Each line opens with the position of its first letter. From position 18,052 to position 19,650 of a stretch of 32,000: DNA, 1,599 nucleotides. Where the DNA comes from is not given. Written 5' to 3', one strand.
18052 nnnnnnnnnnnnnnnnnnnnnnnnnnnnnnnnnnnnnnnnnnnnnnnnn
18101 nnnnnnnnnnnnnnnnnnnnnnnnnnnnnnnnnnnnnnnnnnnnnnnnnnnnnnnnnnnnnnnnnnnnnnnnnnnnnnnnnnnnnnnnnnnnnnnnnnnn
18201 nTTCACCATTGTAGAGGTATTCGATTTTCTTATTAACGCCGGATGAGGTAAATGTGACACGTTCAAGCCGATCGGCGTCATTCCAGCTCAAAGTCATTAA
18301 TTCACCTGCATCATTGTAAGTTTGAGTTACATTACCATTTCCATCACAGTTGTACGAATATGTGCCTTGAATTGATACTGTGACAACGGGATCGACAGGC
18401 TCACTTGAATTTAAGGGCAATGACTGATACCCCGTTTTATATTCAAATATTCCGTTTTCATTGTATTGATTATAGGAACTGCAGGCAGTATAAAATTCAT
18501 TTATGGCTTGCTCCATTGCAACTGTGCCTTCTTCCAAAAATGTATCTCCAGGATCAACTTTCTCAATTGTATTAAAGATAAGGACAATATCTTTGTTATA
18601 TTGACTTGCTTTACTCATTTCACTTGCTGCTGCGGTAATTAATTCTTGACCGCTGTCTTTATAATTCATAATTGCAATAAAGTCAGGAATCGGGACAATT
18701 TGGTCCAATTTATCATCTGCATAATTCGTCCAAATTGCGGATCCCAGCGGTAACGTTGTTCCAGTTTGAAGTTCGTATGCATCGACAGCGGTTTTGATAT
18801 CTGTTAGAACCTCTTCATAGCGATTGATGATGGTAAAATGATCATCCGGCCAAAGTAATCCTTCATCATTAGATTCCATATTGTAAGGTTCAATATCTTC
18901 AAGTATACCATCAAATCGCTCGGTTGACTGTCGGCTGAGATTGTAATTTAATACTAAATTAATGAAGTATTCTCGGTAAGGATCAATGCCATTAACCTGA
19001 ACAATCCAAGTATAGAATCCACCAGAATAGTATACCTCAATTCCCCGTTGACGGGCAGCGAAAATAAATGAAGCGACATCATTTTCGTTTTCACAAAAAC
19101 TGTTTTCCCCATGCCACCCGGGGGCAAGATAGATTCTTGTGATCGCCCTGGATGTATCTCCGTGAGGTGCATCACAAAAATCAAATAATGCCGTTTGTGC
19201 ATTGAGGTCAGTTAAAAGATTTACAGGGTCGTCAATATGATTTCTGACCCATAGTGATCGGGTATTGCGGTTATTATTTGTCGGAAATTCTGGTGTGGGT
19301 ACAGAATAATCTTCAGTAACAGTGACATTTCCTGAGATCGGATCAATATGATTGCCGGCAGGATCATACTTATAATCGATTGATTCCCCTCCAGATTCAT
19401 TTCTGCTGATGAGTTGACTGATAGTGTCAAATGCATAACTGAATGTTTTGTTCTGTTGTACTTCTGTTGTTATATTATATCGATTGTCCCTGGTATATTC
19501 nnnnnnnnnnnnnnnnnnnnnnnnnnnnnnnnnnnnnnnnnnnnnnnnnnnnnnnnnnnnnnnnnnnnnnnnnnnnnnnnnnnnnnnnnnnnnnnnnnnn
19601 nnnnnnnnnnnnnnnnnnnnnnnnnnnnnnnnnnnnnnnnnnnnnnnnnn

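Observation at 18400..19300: TIM-barrel, GH18-like/GHL-type hydrolase-like domain of about 300 aa inserted inside the RHS repeat shell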

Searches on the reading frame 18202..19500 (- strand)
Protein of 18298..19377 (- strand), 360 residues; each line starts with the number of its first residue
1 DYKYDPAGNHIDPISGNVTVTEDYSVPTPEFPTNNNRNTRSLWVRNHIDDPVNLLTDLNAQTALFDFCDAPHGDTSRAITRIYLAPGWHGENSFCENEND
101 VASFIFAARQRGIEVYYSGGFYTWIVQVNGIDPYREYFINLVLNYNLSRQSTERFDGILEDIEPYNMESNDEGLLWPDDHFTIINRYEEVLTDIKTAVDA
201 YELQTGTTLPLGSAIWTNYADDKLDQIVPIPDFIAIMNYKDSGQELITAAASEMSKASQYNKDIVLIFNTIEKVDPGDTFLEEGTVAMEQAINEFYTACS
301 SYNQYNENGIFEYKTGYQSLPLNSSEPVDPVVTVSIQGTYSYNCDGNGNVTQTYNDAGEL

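Call 6: search_protein_families(library=pfam, proteins=[window:18361-19326:-, window:18298-19377:-], max_evalue=10)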
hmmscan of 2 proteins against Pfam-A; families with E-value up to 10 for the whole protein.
window:18361-19326:- (322 aa): 0 families

window:18298-19377:- (360 aa): 0 families

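Call 7: search_solved_structures(query=window:18361-19326:-, max_evalue=10)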
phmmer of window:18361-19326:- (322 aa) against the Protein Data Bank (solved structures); distinct sequences matched with E-value up to 10: 4.
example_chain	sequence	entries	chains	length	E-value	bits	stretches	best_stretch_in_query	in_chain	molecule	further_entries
4qqf_D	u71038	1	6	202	0.043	16.2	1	167-225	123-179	Mitochondrial import inner membrane translocase subunit TIM50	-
3qle_A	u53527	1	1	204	0.043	16.1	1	167-225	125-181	Tim50p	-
1ei5_A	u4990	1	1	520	0.39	13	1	39-87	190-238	D-AMINOPEPTIDASE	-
5gm6_K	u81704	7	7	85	1.9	10.8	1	19-69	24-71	RDS3 complex subunit 10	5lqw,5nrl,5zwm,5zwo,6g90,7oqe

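Call 14: find_homologous_proteins(query=window:18361-19326:-, max_evalue=0.001)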
Query window:18361-19326:- (322 aa): 2 proteins with E <= 0.001 among 724 candidates.
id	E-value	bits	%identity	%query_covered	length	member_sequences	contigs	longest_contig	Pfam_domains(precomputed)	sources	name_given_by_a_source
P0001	4.5e-119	415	58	100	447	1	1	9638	PF05593.20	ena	-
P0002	1.6e-4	39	27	79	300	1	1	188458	-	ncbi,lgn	-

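Call 18: search_protein_families(library=pfam, proteins=[P0002], max_evalue=0.001)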
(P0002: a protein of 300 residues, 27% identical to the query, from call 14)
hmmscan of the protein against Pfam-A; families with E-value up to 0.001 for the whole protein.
P0002 (300 aa): 0 families

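Call 20: find_encoding_contigs(protein=P0002, flank=6000, max_places=4)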
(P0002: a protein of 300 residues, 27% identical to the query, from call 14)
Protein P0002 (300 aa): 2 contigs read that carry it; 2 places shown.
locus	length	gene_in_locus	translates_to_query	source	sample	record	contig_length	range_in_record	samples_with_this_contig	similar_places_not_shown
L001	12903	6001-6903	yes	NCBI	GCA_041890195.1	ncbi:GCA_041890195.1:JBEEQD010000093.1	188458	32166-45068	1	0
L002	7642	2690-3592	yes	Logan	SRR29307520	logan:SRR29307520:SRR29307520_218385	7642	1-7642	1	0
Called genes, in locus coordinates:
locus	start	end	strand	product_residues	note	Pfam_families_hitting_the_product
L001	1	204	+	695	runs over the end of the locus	PF00884:Sulfatase, PF01663:Phosphodiest (faint)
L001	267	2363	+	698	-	PF00884:Sulfatase, PF01663:Phosphodiest (weak)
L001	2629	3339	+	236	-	PF05198:IF3_N, PF00707:IF3_C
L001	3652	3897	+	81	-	PF00453:Ribosomal_L20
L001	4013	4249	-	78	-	PF26391:MamI (weak)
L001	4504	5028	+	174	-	PF01925:TauE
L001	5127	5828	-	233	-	-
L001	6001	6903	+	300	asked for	-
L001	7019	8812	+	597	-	-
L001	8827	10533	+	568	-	-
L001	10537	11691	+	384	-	PF07690:MFS_1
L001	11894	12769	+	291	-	PF01261:AP_endonuc_2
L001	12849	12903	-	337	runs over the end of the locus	PF01370:Epimerase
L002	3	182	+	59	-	?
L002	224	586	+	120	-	PF00453:Ribosomal_L20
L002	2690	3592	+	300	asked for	-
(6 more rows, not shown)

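Call 21: find_encoding_contigs(protein=P0001, flank=10000, max_places=4)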
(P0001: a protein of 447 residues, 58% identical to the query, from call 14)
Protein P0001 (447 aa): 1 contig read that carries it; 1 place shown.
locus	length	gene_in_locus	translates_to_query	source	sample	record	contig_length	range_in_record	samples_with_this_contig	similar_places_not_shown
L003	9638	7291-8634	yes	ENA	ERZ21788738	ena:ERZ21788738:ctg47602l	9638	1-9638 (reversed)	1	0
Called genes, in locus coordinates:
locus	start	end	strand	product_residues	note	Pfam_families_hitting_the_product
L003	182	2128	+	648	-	PF00580:UvrD-helicase, PF13245:AAA_19, PF13401:AAA_22 (faint), PF01443:Viral_helicase1 (faint), PF13361:UvrD_C, PF13538:UvrD_C_2 (weak)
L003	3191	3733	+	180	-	PF03412:Peptidase_C39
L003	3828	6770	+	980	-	PF21582:CBM30, PF05593:RHS_repeat, PF25023:TEN_YD-shell (weak), PF05593:RHS_repeat, PF25023:TEN_YD-shell, PF05593:RHS_repeat (weak)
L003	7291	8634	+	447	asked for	PF05593:RHS_repeat (faint)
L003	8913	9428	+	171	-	-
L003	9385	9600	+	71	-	-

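Call 22: search_protein_representatives(protein=window:18361-19326:-)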
Query: 322 residues. Proteins with E-value up to 0.001 (for the whole library): 252; up to 1e-10: 62; up to 1e-30: 3. The best 150 are listed.
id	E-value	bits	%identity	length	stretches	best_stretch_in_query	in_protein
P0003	5.5e-216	732.1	100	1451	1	1-322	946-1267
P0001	1.4e-119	415.3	58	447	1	1-321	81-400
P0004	3.8e-43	164.2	27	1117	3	46-298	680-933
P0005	5.5e-30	121.0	28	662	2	22-297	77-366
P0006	1.5e-29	119.5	33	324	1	31-297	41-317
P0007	2.5e-26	109.0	30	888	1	23-301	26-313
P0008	3.1e-26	108.7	31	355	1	33-298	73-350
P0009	3.3e-26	108.6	31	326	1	36-296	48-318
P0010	3.1e-24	102.1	26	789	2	46-304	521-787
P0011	5.2e-24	101.4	32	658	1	23-277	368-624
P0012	2.7e-21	92.4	31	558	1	22-281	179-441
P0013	1.5e-20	90.0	28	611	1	24-298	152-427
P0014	1.6e-20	89.9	32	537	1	36-305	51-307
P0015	1.5e-19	86.7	32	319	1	31-281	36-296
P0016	4.3e-19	85.2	30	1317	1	23-276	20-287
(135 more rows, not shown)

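Call 23: search_protein_families(library=pfam, proteins=[P0004, P0005, P0006, P0007, P0008, P0010, P0011, P0012, P0013, P0016], max_evalue=0.01)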
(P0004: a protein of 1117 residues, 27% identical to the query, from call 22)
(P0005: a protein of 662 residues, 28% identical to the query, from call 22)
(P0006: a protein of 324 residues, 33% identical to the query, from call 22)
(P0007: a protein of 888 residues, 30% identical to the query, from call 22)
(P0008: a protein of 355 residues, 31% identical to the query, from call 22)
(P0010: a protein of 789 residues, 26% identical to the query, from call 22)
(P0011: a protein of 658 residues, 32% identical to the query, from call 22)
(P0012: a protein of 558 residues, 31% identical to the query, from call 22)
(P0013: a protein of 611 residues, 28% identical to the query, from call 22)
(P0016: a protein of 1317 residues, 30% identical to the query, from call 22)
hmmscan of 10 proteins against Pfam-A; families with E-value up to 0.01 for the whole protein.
P0004 (1117 aa): 1 family
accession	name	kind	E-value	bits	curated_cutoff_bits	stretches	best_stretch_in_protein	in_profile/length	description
PF21582.3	CBM30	-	6e-10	39.8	27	1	994-1116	41-168/170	Carbohydrate binding domain 30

P0005 (662 aa): 0 families

P0006 (324 aa): 1 family
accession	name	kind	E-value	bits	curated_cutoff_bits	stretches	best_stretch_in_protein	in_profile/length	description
PF20962.2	Phage_p2_ORF12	-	0.0043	17.3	27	0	213-261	26-72/89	Lactococcus lactis phage p2, ORF12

P0007 (888 aa): 4 families
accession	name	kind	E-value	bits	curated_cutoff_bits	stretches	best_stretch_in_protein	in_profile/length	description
PF10342.15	Kre9_KNH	-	0.00052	21.1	24.6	1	348-438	4-93/94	Kre9/KNH-like N-terminal Ig-like domain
PF17957.7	Big_7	-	0.00061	20.8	24.1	1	339-413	1-67/70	Bacterial Ig domain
PF00041.27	fn3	-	0.0012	19.5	25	0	462-526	14-75/84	Fibronectin type III domain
PF03425.19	CBM_11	-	0.0024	18.4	27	1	543-703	14-168/182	Carbohydrate binding domain (family 11)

P0008 (355 aa): 0 families

P0010 (789 aa): 0 families

P0011 (658 aa): 10 families
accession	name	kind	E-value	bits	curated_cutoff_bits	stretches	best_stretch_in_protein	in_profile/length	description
PF22352.2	K319L-like_PKD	-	7.7e-08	32.7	27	1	82-111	55-84/84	K319L-like, PKD domain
PF17963.7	Big_9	-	9e-08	33.4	23.6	2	128-206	15-88/89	Bacterial Ig domain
PF05345.18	He_PIG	-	6.2e-07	30.2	24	1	11-111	1-95/96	Putative Ig domain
PF06832.18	BiPBP_C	-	7.8e-06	26.1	26.8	1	35-104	22-87/90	Penicillin-Binding Protein C-terminus Family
PF18911.6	PKD_4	-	8.9e-06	26.1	27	1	86-111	59-85/85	PKD domain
PF18981.6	InlK_D3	-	1.4e-05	25.6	25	1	86-111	49-75/75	Internalin K domain (D3/D4)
PF00801.26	PKD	-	1.4e-05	25.4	23.5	0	86-106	56-76/80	PKD domain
PF16403.11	Bact_surface_Ig-like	-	0.00011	22.6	27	0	179-204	42-67/71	Bacterial surface protein, Ig-like domain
PF19077.6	Big_13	-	0.0029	18.5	27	0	86-111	74-100/102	Bacterial Ig-like domain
PF15418.12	DUF4625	-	0.0056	17.4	27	0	180-208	102-130/131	Domain of unknown function (DUF4625)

P0012 (558 aa): 0 families

P0013 (611 aa): 4 families
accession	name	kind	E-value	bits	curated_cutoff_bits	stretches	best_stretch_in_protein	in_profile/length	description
PF21582.3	CBM30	-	2.2e-08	34.7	27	1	499-610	51-168/170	Carbohydrate binding domain 30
PF19661.4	DUF6164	-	0.003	18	27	1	274-313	29-68/116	Family of unknown function (DUF6164)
PF18329.7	SGBP_B_XBD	-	0.0046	17.5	26.4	0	565-610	125-184/186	Surface glycan-binding protein B xyloglucan binding domain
PF03425.19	CBM_11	-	0.0056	17.2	27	0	460-580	24-137/182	Carbohydrate binding domain (family 11)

P0016 (1317 aa): 3 families
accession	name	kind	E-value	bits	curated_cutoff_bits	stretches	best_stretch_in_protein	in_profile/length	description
PF13088.12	BNR_2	-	0.00023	21.1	31.4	1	478-627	20-175/277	BNR repeat-like domain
PF10342.15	Kre9_KNH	-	0.00037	21.6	24.6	1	343-413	7-78/94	Kre9/KNH-like N-terminal Ig-like domain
PF21471.3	Reelin_subrepeat-B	-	0.00046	20.4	27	0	350-402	42-87/127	Reelin subrepeat B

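Call 25: search_solved_structures(query=A1, max_evalue=10)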
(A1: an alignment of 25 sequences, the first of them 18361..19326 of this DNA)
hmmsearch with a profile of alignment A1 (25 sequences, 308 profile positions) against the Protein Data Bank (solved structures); distinct sequences matched with E-value up to 10: 13.
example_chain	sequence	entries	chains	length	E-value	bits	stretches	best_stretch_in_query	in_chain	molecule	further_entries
10yv_A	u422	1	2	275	9.4e-22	81.1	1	129-304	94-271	Putative GH97 from Cellulomonas fimi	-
9x9r_A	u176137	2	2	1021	0.0072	19.1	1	137-224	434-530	Chitodextrinase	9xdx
8hrf_A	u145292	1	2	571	0.0088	18.8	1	166-223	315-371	Chitinase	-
1itx_A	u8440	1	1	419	0.016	18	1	139-226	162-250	Glycosyl Hydrolase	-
3aro_A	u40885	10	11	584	0.051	16.3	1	166-223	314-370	Chitinase A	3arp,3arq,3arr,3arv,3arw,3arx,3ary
3ars_A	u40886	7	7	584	0.051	16.3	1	166-223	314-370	Chitinase A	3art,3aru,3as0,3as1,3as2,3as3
7vrg_A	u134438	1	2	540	0.056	16.2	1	165-224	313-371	Chitinase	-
5gpr_A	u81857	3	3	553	0.058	16.1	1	165-224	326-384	Chitinase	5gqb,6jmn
3b9a_A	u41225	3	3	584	0.058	16.1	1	166-223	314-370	Chitinase A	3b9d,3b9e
6akv_A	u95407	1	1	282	0.54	12.9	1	86-147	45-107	LysB4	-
5zl9_A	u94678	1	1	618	1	12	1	163-223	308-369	Chitinase AB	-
6caf_A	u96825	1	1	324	1.1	11.9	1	80-161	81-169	Concanavalin B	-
1cnv_A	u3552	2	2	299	1.6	11.4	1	87-161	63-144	CONCANAVALIN B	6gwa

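Call 27: search_solved_structures(query=A1, max_evalue=0.02, show_alignments=4)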
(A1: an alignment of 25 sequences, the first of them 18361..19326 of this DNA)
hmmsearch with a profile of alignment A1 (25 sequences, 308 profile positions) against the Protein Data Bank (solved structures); distinct sequences matched with E-value up to 0.02: 4.
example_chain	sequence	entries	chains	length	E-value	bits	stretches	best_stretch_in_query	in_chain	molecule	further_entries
10yv_A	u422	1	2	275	9.4e-22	81.1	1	129-304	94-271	Putative GH97 from Cellulomonas fimi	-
9x9r_A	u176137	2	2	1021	0.0072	19.1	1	137-224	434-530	Chitodextrinase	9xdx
8hrf_A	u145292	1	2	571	0.0088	18.8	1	166-223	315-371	Chitinase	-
1itx_A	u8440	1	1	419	0.016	18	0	139-226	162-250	Glycosyl Hydrolase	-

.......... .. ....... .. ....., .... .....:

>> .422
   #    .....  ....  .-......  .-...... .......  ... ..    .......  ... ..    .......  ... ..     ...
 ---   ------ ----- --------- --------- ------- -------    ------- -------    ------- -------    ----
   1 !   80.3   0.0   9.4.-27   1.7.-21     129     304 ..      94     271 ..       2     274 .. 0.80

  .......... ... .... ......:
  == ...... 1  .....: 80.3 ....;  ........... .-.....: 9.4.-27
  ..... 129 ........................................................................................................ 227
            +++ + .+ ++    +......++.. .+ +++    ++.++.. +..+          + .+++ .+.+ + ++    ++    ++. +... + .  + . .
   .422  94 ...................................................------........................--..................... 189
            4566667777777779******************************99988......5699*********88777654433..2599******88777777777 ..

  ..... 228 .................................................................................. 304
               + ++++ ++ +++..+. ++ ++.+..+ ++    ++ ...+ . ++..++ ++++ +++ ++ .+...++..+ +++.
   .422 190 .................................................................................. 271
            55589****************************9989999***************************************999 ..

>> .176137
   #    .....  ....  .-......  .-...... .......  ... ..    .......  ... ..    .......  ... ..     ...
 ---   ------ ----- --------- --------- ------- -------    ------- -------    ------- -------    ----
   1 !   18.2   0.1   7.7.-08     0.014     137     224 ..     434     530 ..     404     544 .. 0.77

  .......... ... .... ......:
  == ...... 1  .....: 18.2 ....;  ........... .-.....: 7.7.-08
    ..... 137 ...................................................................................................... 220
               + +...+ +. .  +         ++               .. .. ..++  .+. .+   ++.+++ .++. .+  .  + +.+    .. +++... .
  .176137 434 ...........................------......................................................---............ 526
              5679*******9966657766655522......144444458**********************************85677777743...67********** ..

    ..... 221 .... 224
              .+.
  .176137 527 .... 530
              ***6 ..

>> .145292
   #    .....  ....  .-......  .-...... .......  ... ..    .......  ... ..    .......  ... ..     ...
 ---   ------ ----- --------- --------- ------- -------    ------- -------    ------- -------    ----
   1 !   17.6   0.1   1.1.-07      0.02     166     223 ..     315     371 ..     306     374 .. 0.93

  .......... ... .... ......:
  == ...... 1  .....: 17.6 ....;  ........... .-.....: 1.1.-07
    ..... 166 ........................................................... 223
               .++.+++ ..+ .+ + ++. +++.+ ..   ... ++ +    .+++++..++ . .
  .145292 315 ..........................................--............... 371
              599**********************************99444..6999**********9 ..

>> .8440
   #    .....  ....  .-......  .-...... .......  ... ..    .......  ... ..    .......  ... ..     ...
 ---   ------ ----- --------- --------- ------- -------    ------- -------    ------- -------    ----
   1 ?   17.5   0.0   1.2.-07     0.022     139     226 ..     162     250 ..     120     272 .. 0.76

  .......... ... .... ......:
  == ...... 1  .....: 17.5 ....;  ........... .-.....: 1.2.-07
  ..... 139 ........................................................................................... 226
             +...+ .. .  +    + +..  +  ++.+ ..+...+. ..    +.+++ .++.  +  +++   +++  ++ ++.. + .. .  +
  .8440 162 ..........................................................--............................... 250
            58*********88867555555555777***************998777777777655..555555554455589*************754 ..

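Call 34: predict_structure(alignment_id=A1)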
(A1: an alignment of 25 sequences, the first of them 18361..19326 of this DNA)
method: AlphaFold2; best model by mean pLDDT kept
length: 322 residues; sequences in the alignment: 25
mean_pLDDT: 86.1   pTM: 0.86
mean pLDDT of the five models: 86.1, 86.1, 86.0, 85.7, 85.4
residues with pLDDT >= 90: 190; 70-90: 83; 50-70: 27; < 50: 22
segments of 3 or more residues with pLDDT < 50: 1-3, 7-17, 312-314
pLDDT, mean of each block of 10 residues (from residue 1): 47 47 92 90 98 96 96 83 98 98 85 62 95 98 91 74 89 94 97 96 88 97 87 94 96 84 90 91 89 94 77 49 51
secondary structure, 60 per line:
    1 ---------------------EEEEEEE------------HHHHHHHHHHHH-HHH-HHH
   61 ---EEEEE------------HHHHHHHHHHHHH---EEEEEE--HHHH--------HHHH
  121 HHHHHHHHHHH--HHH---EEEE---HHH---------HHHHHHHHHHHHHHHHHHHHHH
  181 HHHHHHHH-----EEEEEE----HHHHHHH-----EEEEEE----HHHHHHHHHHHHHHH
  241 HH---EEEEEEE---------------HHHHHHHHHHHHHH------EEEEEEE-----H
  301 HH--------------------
elements in order: E22-28 H41-52 E64-68 H81-93 E97-102 H105-108 H117-131 E140-143 H159-188 E194-199 H204-210 E216-221 H226-242 E246-252 H268-281 E288-294
